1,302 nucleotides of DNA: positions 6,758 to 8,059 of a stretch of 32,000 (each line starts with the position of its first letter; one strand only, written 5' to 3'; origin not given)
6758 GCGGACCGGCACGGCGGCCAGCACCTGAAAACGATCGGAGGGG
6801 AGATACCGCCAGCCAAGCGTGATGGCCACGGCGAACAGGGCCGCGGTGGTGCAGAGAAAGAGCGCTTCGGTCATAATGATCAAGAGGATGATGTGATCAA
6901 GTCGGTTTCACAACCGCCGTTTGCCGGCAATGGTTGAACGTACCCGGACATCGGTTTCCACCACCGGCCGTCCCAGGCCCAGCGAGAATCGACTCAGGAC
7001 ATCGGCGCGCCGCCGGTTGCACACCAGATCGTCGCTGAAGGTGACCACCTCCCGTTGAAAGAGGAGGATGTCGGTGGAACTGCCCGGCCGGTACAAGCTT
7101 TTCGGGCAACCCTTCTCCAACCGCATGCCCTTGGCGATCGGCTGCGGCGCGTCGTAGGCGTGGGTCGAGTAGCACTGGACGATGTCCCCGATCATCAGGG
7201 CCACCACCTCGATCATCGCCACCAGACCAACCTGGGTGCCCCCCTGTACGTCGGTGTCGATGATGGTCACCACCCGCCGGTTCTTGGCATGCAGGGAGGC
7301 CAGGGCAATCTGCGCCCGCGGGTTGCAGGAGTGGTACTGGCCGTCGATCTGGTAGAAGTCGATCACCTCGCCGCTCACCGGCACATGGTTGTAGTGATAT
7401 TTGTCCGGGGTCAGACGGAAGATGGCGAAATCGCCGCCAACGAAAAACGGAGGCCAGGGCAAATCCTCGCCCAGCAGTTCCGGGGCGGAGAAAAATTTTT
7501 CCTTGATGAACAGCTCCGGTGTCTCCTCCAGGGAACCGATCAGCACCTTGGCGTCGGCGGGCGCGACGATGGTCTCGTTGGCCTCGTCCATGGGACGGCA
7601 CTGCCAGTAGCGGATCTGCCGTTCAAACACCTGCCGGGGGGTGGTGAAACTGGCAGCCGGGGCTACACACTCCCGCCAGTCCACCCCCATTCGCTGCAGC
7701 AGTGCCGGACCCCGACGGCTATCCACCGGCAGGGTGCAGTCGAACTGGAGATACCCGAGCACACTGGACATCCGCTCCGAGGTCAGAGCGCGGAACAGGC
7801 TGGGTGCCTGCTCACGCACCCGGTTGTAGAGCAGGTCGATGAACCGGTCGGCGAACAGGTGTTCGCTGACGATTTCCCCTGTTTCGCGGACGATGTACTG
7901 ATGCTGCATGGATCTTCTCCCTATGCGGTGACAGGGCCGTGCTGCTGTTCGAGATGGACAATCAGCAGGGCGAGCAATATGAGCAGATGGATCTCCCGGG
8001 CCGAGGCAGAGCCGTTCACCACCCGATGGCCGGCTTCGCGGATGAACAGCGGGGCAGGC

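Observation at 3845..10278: Same-strand polar-lipid gene cluster (unknown 785-aa protein, PSD-type, Lgt-type, LpxH-type, GT4) that matches no pathway I can name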

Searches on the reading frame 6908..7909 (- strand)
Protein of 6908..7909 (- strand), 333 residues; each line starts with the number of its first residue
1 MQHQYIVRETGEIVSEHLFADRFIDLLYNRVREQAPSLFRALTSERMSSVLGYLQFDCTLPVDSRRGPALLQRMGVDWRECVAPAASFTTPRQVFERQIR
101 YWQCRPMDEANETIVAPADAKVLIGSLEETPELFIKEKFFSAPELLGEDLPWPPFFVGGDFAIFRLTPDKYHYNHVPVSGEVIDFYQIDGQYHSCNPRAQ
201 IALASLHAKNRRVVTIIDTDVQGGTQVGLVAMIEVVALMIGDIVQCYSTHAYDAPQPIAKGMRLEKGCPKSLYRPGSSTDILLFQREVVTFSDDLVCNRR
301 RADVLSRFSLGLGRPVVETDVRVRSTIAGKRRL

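Call 8: search_protein_families(library=pfam, proteins=[window:6908-7909:-], max_evalue=0.01)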
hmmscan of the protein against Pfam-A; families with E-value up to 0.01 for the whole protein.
window:6908-7909:- (333 aa): 1 family
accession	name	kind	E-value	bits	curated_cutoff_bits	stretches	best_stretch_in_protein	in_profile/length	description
PF02666.20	PS_Dcarbxylase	-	5.3e-34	118.1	22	1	93-294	3-182/198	Phosphatidylserine decarboxylase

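Call 9: search_protein_families(library=ncbifam, proteins=[window:6908-7909:-], max_evalue=0.01)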
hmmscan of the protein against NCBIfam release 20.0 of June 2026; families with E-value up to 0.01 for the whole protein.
window:6908-7909:- (333 aa): 8 families
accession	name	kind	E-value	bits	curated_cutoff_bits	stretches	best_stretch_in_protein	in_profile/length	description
NF001941.0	PRK00723.1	equivalog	1.2e-35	123.3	371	1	4-300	3-278/297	phosphatidylserine decarboxylase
TIGR00163.1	PS_decarb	equivalog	5.8e-22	78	111.75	1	87-297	11-229/243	archaetidylserine decarboxylase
NF002853.0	PRK03140.1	equivalog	3e-19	69.4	307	1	70-252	38-213/262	phosphatidylserine decarboxylase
NF003038.0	PRK03934.1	equivalog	1.9e-15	56.5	285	1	74-249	35-202/267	phosphatidylserine decarboxylase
NF003685.0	PRK05305.2-5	equivalog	2.7e-05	23.5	183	1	105-231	47-133/198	phosphatidylserine decarboxylase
TIGR00164.2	AS_decarb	equivalog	0.0026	17.1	230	1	106-240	45-158/215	archaetidylserine decarboxylase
NF003678.0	PRK05305.1-2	equivalog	0.005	16.2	225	0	169-196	101-128/218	phosphatidylserine decarboxylase family protein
NF003679.0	PRK05305.1-3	equivalog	0.0062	16.1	252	0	109-238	75-178/234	phosphatidylserine decarboxylase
